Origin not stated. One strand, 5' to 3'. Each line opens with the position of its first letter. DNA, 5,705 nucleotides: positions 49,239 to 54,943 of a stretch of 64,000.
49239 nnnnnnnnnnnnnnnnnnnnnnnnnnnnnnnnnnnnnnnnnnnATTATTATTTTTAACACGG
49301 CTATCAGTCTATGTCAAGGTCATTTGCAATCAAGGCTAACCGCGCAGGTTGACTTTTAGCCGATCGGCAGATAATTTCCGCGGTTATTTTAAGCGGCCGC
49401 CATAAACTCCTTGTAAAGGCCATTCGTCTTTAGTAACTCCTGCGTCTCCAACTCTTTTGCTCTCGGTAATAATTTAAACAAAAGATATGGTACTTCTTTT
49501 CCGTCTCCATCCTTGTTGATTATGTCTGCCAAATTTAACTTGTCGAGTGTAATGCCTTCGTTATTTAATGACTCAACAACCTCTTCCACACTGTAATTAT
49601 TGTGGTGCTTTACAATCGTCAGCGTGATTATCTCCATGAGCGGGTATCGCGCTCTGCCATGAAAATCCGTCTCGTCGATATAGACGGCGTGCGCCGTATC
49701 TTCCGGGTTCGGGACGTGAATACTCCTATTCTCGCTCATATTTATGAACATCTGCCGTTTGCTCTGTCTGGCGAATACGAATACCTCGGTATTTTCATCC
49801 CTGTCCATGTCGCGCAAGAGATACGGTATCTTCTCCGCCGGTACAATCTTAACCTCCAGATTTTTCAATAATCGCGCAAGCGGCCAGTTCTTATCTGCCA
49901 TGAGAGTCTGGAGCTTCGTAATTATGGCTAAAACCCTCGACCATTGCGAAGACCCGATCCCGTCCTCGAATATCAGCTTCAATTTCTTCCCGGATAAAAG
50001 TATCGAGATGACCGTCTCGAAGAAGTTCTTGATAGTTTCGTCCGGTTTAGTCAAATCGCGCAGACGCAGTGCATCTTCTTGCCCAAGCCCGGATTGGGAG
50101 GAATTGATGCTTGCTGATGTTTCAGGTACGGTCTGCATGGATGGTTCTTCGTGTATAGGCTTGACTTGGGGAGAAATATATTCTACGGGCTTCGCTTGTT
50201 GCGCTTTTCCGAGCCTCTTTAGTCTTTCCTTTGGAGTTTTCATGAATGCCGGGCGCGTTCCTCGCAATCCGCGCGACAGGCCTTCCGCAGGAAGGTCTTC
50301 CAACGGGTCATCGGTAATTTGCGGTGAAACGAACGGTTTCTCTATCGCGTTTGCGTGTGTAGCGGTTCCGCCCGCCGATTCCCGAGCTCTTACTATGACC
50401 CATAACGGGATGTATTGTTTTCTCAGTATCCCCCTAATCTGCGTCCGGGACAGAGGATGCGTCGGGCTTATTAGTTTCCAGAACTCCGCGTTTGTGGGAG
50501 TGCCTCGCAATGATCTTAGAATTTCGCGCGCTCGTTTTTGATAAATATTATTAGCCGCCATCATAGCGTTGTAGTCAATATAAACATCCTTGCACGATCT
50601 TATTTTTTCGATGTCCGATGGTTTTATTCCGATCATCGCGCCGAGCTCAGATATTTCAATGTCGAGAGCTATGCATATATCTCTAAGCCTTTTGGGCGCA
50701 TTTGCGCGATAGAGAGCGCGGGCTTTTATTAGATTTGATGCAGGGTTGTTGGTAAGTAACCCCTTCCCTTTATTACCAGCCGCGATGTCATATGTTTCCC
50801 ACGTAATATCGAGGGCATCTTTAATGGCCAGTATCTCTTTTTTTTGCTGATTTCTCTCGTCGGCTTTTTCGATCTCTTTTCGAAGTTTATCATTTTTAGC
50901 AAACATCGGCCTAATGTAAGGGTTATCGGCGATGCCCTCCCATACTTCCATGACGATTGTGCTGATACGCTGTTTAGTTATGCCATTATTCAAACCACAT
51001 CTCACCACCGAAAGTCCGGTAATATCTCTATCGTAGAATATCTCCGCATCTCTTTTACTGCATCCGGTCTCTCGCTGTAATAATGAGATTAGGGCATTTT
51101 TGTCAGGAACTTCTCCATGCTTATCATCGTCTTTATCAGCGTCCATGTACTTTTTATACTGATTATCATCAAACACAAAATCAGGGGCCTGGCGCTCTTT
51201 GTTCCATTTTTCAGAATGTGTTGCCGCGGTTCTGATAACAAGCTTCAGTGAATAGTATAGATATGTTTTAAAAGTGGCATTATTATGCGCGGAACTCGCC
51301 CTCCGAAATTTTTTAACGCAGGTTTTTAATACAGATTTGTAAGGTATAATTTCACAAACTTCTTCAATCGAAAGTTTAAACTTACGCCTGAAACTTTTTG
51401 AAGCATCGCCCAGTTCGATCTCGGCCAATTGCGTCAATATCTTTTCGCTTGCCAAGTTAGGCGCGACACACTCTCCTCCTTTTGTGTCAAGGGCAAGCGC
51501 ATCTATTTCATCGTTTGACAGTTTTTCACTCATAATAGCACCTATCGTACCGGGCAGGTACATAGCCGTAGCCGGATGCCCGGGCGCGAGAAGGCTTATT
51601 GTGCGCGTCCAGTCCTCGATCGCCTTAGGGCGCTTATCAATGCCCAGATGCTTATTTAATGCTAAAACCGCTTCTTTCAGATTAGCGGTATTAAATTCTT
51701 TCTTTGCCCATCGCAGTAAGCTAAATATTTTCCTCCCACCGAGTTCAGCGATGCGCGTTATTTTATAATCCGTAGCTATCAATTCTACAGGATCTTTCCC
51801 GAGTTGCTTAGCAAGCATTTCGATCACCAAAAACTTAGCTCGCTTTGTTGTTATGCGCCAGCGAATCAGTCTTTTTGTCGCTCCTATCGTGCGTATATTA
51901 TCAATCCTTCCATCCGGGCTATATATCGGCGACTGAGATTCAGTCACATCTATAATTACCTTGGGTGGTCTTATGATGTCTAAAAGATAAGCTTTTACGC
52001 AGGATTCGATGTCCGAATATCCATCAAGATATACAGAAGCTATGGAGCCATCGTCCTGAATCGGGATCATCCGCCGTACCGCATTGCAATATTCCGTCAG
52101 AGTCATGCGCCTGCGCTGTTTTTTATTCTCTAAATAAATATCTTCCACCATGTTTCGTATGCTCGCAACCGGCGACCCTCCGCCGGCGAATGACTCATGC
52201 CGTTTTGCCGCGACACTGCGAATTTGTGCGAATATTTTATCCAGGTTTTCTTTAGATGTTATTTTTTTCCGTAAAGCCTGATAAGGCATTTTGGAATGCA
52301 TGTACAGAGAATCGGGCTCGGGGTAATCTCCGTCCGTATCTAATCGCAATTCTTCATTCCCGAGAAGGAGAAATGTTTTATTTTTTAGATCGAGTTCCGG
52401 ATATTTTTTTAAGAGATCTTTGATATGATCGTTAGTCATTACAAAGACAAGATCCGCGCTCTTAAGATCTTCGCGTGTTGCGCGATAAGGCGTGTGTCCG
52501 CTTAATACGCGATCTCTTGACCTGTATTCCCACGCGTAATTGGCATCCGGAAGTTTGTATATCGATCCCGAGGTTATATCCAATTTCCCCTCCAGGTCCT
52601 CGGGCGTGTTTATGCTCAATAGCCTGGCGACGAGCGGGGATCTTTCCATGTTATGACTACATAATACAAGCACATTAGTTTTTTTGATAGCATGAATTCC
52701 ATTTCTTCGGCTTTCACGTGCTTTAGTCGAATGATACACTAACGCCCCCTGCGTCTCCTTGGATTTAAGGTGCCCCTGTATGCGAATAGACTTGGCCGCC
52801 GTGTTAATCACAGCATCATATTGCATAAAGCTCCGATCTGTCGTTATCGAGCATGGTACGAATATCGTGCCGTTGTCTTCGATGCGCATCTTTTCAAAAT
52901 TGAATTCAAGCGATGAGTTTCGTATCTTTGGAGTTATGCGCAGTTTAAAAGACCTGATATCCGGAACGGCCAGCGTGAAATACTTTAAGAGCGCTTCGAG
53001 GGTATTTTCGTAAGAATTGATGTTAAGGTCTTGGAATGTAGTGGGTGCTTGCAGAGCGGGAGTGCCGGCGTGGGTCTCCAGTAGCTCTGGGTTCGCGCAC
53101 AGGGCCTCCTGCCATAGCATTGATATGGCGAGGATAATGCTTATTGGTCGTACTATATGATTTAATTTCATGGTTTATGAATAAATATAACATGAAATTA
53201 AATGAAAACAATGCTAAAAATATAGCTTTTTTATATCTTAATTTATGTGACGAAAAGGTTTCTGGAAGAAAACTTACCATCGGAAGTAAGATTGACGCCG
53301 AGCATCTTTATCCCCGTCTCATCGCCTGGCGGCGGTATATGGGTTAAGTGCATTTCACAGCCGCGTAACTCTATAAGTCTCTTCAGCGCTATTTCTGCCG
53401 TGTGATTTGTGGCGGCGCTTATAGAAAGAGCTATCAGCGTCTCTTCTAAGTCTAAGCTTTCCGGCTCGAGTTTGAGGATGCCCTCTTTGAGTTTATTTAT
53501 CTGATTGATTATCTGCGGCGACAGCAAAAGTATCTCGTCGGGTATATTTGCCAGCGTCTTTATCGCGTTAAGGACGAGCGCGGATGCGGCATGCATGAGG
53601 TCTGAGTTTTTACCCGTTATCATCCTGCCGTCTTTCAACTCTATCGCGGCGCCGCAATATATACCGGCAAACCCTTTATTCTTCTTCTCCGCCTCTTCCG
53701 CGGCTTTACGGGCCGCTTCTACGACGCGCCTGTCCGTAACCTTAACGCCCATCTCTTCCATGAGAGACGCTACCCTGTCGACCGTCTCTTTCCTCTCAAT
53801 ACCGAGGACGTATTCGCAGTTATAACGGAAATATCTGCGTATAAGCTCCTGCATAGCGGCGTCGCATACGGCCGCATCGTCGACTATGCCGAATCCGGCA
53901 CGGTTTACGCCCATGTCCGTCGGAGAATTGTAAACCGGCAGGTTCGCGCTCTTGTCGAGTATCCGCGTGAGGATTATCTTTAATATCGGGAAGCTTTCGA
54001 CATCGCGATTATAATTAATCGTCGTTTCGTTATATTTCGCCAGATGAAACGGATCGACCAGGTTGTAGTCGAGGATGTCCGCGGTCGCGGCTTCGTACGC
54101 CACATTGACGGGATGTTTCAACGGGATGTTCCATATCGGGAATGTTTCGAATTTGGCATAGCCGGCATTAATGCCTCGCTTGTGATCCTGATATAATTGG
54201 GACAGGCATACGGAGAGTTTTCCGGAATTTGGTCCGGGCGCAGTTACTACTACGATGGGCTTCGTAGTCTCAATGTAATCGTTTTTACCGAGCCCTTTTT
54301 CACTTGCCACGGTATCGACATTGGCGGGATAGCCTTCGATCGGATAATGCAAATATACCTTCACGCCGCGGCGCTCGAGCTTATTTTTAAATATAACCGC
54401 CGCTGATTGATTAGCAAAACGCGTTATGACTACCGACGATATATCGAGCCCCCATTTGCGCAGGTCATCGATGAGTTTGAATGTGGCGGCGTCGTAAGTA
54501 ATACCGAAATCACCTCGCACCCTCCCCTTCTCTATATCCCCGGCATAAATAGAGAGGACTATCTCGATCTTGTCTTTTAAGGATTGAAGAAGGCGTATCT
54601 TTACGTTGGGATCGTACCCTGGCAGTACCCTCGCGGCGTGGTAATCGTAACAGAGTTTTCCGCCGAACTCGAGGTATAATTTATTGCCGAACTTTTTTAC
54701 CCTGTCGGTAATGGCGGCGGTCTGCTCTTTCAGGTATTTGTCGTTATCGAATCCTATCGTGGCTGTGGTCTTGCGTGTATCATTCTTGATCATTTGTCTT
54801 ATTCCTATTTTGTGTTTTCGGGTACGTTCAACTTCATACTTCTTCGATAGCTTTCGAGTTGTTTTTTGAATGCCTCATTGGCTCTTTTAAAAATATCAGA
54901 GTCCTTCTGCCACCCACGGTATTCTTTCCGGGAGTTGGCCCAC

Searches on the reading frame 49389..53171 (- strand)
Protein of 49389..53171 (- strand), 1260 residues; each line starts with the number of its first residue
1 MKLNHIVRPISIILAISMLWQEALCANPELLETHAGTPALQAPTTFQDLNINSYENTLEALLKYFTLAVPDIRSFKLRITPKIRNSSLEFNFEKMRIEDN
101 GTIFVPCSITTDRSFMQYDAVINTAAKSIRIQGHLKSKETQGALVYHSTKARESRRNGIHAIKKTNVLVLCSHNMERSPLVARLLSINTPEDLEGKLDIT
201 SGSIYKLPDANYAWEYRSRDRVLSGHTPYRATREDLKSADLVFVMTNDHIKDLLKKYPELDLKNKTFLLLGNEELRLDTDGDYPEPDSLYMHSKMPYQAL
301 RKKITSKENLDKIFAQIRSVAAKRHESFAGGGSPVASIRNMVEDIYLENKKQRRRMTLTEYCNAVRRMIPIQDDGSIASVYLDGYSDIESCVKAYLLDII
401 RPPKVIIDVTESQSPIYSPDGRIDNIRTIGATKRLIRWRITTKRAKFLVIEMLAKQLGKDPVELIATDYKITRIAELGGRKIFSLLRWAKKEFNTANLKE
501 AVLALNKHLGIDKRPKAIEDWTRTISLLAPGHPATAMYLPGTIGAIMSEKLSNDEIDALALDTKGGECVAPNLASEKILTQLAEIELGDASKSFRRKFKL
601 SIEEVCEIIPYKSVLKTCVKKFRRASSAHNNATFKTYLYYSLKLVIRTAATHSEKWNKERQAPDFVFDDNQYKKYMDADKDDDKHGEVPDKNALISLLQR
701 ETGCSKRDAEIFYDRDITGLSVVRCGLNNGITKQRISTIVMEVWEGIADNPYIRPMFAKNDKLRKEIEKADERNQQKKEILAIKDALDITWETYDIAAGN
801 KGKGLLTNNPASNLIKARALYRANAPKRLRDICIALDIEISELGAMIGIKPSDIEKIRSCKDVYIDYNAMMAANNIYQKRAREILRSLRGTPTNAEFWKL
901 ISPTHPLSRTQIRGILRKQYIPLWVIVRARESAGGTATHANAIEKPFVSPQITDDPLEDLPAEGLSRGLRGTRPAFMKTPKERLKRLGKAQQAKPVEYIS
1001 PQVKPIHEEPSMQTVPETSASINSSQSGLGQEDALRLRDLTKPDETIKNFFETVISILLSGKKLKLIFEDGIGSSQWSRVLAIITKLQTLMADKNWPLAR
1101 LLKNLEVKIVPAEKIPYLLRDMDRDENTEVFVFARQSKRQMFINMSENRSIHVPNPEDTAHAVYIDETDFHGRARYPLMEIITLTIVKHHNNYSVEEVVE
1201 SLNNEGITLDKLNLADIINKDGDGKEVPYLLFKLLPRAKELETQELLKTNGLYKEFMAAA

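Call 7: search_protein_families(library=pfam, proteins=[window:49389-53171:-], max_evalue=0.00001)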
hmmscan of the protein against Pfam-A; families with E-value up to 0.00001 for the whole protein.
window:49389-53171:- (1260 aa): 1 family
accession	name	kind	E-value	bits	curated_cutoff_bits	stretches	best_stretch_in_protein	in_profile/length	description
PF01451.26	LMWPc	-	1.9e-08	35.1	23.2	1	167-287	1-122/144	Low molecular weight phosphotyrosine protein phosphatase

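Call 39: search_protein_families(library=ncbifam, proteins=[window:49389-53171:-], max_evalue=0.001)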
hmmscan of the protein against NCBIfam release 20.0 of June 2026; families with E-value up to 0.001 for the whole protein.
window:49389-53171:- (1260 aa): 2 families
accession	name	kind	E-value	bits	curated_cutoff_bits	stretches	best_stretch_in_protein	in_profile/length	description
NF008486.0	PRK11391.1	equivalog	7e-05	23.3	247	1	163-267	5-106/148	phosphotyrosine-protein phosphatase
NF007520.0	PRK10126.1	equivalog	0.00079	19.9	243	0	166-267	4-104/147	low molecular weight protein-tyrosine-phosphatase Wzb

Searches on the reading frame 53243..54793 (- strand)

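Call 7: search_protein_families(library=pfam, proteins=[window:53243-54793:-], max_evalue=0.00001)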
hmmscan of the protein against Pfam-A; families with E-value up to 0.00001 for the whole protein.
window:53243-54793:- (516 aa): 2 families
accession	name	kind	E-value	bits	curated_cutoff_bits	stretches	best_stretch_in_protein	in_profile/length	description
PF08903.17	DUF1846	-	7.1e-161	535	27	1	13-348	1-332/333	Domain of unknown function DUF1846, N-terminal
PF20921.3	DUF1846_C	-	1.6e-54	184.2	27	1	354-514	2-153/153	Domain of unknown function DUF1846, C-terminal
